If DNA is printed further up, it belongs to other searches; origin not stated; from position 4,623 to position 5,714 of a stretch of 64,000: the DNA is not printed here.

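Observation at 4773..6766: Divergent TrmB-regulator plus orphan LivK-type binding-protein module (copy 1 of 3)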

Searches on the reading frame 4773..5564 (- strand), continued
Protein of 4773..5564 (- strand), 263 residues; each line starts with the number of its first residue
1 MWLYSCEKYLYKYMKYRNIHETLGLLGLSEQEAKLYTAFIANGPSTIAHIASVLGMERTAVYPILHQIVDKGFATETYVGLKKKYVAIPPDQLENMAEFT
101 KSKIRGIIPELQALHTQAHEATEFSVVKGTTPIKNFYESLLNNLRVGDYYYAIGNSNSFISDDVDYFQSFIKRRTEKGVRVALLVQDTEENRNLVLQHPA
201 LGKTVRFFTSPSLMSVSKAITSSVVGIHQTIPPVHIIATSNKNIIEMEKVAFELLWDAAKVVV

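Call 33: find_related_loci(query=P0027, collection=genome_contigs, flank=10000)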
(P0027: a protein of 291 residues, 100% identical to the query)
Query P0027 (291 aa) in genome_contigs; peptide patterns used: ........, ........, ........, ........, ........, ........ (x = any residue, [..] = any of these).
253 stretches matched a pattern; 181 encode a relative of the query (tblastn E <= 1e-3); the best 80 are kept; 80 distinct loci.
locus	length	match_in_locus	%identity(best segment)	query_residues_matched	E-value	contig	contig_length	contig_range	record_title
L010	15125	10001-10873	83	1-291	3e-148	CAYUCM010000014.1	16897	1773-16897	MAG TPA_asm: uncultured Candidatus Saccharibacteria bacterium isolate SRP286056_co1_704 genome assembly, contig: NODE_41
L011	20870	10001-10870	84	1-290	1e-139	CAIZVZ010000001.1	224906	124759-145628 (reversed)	uncultured bacterium isolate Loc080925-6m_bin-1435 genome assembly, contig: bin-1435:01/21, whole genome shotgun sequenc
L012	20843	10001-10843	84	1-281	6e-140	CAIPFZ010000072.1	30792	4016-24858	uncultured bacterium isolate Loclat_bin-19408 genome assembly, contig: bin-19408:72/77, whole genome shotgun sequence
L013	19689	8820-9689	83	1-290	3e-138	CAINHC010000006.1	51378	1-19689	uncultured bacterium isolate AM-lipid-01-D7_bin-0575 genome assembly, contig: bin-0575:06/52, whole genome shotgun seque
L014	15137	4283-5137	72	3-287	4e-131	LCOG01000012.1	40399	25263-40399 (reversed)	MAG: Parcubacteria group bacterium GW2011_GWA2_47_26 UX98_C0012, whole genome shotgun sequence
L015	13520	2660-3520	71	1-287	2e-130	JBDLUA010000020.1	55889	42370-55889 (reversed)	MAG: Candidatus Parcubacteria bacterium isolate lewisrun_2019_sw_WHONDRS-S19S_0014_B_bin.73 scaffold_1123649, whole geno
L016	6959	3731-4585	72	3-287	8e-130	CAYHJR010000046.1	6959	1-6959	MAG TPA_asm: uncultured Candidatus Saccharibacteria bacterium isolate ERP119705_co13_491 genome assembly, contig: NODE_1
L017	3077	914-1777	71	3-290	4e-134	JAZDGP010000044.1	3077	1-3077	MAG: bacterium isolate MEGAHIT-group-0.272 k141_5109187, whole genome shotgun sequence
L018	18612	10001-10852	71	4-287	6e-129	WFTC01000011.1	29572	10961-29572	MAG: Candidatus Gracilibacteria bacterium isolate S139_120_esom k151_34061, whole genome shotgun sequence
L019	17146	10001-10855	68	3-287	5e-128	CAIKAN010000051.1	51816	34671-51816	uncultured bacterium isolate AM-2014_bin-3203 genome assembly, contig: bin-3203:51/99, whole genome shotgun sequence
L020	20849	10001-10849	70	3-287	2e-127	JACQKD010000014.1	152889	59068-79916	MAG: Candidatus Kaiserbacteria bacterium isolate NC_groundwater_1168_Ag_S-0.1um_54_98 S_p1_S3_coassembly_k141_1967504, w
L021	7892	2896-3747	69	3-286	1e-126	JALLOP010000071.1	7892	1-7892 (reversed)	Patescibacteria group bacterium AH-259-L07 AH-259-L07_NODE_71, whole genome shotgun sequence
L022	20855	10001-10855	68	3-287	2e-126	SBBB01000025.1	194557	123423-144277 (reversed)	MAG: bacterium isolate Bin_25_1_1 Hy_contig1412, whole genome shotgun sequence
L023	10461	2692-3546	69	3-287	3e-126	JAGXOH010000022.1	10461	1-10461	Candidatus Falkowbacteria bacterium LH_S3 NODE_22_length_10461_cov_21.663986, whole genome shotgun sequence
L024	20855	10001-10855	69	3-287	5e-126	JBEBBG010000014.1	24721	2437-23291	MAG: Candidatus Parcubacteria bacterium isolate arikareeriver_2019_sw_WHONDRS-S19S_0023_B_bin.8 scaffold_366813, whole g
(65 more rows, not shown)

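Call 42: search_solved_structures(query=A4, max_evalue=0.01, show_alignments=2)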
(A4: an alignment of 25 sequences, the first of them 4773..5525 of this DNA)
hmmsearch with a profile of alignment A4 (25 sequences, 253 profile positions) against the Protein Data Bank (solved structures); distinct sequences matched with E-value up to 0.01: 6.
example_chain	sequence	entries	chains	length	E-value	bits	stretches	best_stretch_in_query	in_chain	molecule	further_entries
3qph_A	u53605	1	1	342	1.7e-11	47.2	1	10-110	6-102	TrmB, a global transcription regulator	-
1sfx_A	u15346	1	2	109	1.4e-08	37.7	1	10-107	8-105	Conserved hypothetical protein AF2008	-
5bpd_A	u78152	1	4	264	3.7e-08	36.3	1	16-251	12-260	TrmBL2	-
5bqt_A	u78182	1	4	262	4.5e-08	36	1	17-251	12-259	Putative HTH-type transcriptional regulator TrmBL2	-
5box_A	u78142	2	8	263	4.6e-08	36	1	17-251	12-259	Putative HTH-type transcriptional regulator TrmBL2 | TrmBL2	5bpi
1ku9_A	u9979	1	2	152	5.8e-08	35.6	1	10-137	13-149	hypothetical protein MJ223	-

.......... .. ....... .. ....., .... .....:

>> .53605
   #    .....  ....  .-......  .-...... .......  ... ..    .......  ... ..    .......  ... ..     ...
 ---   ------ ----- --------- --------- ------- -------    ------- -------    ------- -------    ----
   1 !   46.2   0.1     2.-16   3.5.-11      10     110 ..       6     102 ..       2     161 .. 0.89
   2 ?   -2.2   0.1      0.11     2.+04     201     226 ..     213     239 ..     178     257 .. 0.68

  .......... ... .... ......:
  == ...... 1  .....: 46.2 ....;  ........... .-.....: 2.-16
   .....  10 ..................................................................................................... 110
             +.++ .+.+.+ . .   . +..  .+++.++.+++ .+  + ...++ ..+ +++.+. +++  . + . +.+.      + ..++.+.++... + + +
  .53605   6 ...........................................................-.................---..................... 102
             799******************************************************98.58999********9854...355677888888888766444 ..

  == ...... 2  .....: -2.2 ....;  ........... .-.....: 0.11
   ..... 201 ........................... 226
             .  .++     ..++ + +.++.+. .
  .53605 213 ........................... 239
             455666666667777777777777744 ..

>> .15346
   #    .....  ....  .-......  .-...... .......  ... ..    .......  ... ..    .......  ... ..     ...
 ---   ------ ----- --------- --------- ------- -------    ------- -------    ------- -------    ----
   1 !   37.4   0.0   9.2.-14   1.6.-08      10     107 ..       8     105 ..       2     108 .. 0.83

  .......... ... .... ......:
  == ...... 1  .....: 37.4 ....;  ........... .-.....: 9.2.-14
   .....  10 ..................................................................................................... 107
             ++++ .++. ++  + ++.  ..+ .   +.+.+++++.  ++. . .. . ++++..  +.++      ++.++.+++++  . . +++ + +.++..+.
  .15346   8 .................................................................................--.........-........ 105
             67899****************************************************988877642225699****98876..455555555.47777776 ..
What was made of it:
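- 4773..5525 (-): R1: TrmBL2-like regulator, 250 aa (winged helix, coiled coil, PLD-like C-terminal domain). The family profile matches TrmBL2 5bpd over its full length (call 42).
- On TrmBL2 subgroup: The profile matches 5bpd residues 12-260 (call 42).
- R fold: the family profile aligns to TrmBL2 over its full length (call 42).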

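Call 45: predict_structure(alignment_id=A4)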
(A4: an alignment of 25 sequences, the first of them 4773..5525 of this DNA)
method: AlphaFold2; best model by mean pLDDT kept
length: 250 residues; sequences in the alignment: 25
mean_pLDDT: 82.2   pTM: 0.51
mean pLDDT of the five models: 82.2, 82.0, 80.7, 80.1, 77.7
residues with pLDDT >= 90: 60; 70-90: 156; 50-70: 32; < 50: 2
segments of 3 or more residues with pLDDT < 50: none
pLDDT, mean of each block of 10 residues (from residue 1): 74 92 95 94 94 94 89 92 83 79 59 81 85 76 63 81 84 84 77 79 77 74 83 86 80
secondary structure, 60 per line:
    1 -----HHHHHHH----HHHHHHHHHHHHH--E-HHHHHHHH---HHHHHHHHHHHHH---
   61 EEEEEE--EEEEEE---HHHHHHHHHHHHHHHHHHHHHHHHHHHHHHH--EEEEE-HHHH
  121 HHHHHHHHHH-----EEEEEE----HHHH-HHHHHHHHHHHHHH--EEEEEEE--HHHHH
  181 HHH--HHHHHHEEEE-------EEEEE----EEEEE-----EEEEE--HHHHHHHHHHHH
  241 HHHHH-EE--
elements in order: H6-12 H17-29 H34-41 H45-57 E61-66 E69-74 H78-108 E111-115 H117-130 E136-141 H146-149 H151-164 E167-173 H176-183 H186-191 E192-195 E203-207 E212-216 E222-226 H229-245
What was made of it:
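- On TrmBL2 subgroup: Secondary-structure elements are in call 45.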

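Call 47: fold_search(model_id=the predicted structure, library=pdb)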
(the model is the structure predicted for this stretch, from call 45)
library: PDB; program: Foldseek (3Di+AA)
matches with E <= 10: 1528; with E <= 0.001: 17
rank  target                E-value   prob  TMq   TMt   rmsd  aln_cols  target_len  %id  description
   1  5bpd_D                5.6e-13  1.00  0.47  0.45  10.2       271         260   18  Structure of TrmBL2, an archaeal chromatin protein, shows a novel mode of DNA binding. (released 2015-09-02)
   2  5bpi_D                5.9e-13  1.00  0.46  0.45  10.2       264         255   17  Structure of TrmBL2, an archaeal chromatin protein, shows a novel mode of DNA binding. (released 2015-09-02)
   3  5bpd_C                6.7e-13  1.00  0.47  0.45  10.2       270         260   16  Structure of TrmBL2, an archaeal chromatin protein, shows a novel mode of DNA binding. (released 2015-09-02)
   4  5box_A                1.7e-12  1.00  0.42  0.41  16.9       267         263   16  Structure of TrmBL2, an archaeal chromatin protein, shows a novel mode of DNA binding. (released 2015-09-02)
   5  5bpd_B                2.1e-12  1.00  0.43  0.41  16.5       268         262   17  Structure of TrmBL2, an archaeal chromatin protein, shows a novel mode of DNA binding. (released 2015-09-02)
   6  5bqt_B                6.9e-12  1.00  0.42  0.42  15.3       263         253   18  Structure of TrmBL2, an archaeal chromatin protein, shows a novel mode of DNA binding. (released 2015-09-02)
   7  5bpi_C                9.9e-12  1.00  0.45  0.44  10.2       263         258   17  Structure of TrmBL2, an archaeal chromatin protein, shows a novel mode of DNA binding. (released 2015-09-02)
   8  5bqt_A                1.2e-11  1.00  0.44  0.42  16.3       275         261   17  Structure of TrmBL2, an archaeal chromatin protein, shows a novel mode of DNA binding. (released 2015-09-02)
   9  6ehi_A                2.9e-05  1.00  0.43  0.64   4.1       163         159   13  NucT from Helicobacter pylori (released 2018-01-17)
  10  4gel_A                7.6e-05  1.00  0.41  0.52   3.2       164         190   13  Crystal structure of Zucchini (released 2012-10-17)
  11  6ehi_B                1.1e-04  1.00  0.42  0.63   4.0       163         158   15  NucT from Helicobacter pylori (released 2018-01-17)
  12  7clg_B                4.0e-04  1.00  0.38  0.14   4.9       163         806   13  Crystal structure of the ATP-dependent restriction endonuclease SauUSI (released 2021-01-20)
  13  4h4a                  4.5e-04  1.00  0.36  0.56   3.8       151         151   12  Crystal structure of the C-terminal domain of Drosophila melanogaster Zucchini (released 2012-11-07)
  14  3e6m_D                7.8e-04  1.00  0.26  0.42  12.9       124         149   18  The crystal structure of a MarR family transcriptional regulator from Silicibacter pomeroyi DSS. (released 2008-09-02)
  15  4aij_B                7.8e-04  1.00  0.25  0.42  15.1       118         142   19  Crystal structure of RovA from Yersinia in complex with a rovA promoter fragment (released 2012-09-12)
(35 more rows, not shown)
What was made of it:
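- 4773..5525 (-): The AF2 model has pLDDT 82, and the top Foldseek hit is TrmBL2 at E 6e-13 (calls 45, 47).
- On TrmBL2 subgroup: The top eight Foldseek hits are all TrmBL2 chains, E 6e-13 to 1e-11 (call 47).
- Closest known: TrmBL2. Same: It is the best profile and fold match (calls 42, 47).
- The AF2 model (pLDDT 82) gives TrmBL2 as the top Foldseek hit, and its C-domain resembles the PLD-fold proteins NucT and Zucchini (calls 45, 47). TrmBL2 is the best structural and profile match (calls 42, 47).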

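Call 49: find_encoding_contigs(protein=P0061, flank=10000, max_places=4)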
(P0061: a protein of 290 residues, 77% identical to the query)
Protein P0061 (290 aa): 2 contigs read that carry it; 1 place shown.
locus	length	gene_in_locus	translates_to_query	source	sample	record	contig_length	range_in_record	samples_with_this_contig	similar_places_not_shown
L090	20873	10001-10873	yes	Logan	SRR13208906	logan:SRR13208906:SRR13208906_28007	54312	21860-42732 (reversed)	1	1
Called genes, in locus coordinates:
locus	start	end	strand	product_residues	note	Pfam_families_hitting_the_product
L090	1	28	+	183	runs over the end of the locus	PF00583:Acetyltransf_1, PF13673:Acetyltransf_10, PF13508:Acetyltransf_7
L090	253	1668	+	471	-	PF00999:Na_H_Exchanger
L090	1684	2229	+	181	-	PF01327:Pep_deformylase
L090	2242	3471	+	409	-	PF02073:Peptidase_M29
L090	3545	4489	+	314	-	PF03724:META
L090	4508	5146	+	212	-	PF00881:Nitroreductase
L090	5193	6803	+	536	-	PF00005:ABC_tran, PF02463:SMC_N (faint), PF13304:AAA_21 (weak), PF00005:ABC_tran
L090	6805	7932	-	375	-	PF13433:Peripla_BP_5, PF13458:Peripla_BP_6, PF01094:ANF_receptor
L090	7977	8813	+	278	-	PF01978:TrmB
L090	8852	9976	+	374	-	PF13433:Peripla_BP_5, PF13458:Peripla_BP_6, PF01094:ANF_receptor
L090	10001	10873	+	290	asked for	PF02653:BPD_transp_2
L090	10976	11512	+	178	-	PF01936:NYN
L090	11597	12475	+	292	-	PF02653:BPD_transp_2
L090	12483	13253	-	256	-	PF01978:TrmB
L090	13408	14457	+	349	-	PF13458:Peripla_BP_6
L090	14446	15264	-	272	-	PF13412:HTH_24 (faint)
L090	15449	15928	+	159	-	PF07883:Cupin_2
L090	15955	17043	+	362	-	PF13458:Peripla_BP_6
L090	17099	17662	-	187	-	PF00583:Acetyltransf_1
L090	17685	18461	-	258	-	PF01978:TrmB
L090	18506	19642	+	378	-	PF13433:Peripla_BP_5, PF13458:Peripla_BP_6, PF01094:ANF_receptor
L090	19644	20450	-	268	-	PF01978:TrmB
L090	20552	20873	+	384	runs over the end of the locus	PF13433:Peripla_BP_5 (weak), PF13458:Peripla_BP_6, PF01094:ANF_receptor (weak)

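Call 59: search_protein_representatives(alignment_id=A4)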
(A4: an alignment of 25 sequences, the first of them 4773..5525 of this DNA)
Query: 25 sequences, 253 profile positions. Proteins with E-value up to 0.001 (for the whole library): 20408; up to 1e-10: 10867; up to 1e-30: 1632. The best 150 are listed.
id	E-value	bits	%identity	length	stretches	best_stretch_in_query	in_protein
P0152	3.7e-116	403.3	-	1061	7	13-250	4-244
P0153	1.1e-103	362.4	-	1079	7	13-250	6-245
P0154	1.7e-95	335.5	-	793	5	13-250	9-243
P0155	5.8e-94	330.5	-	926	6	14-250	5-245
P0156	1.1e-90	319.8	-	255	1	1-253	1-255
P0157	7.2e-90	317.1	-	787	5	13-250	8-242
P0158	4.0e-89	314.7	-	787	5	13-251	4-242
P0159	7.6e-89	313.8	-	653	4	14-250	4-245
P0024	8.2e-89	313.7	-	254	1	1-252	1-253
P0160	1.1e-88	313.2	-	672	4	11-250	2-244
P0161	2.3e-86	305.7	-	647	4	13-250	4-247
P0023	3.1e-85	301.9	-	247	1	6-252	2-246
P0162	8.7e-85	300.5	-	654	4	14-250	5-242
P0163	1.2e-83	296.8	-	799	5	13-250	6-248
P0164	3.7e-83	295.1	-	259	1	4-253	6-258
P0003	1.0e-66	241.3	-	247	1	8-252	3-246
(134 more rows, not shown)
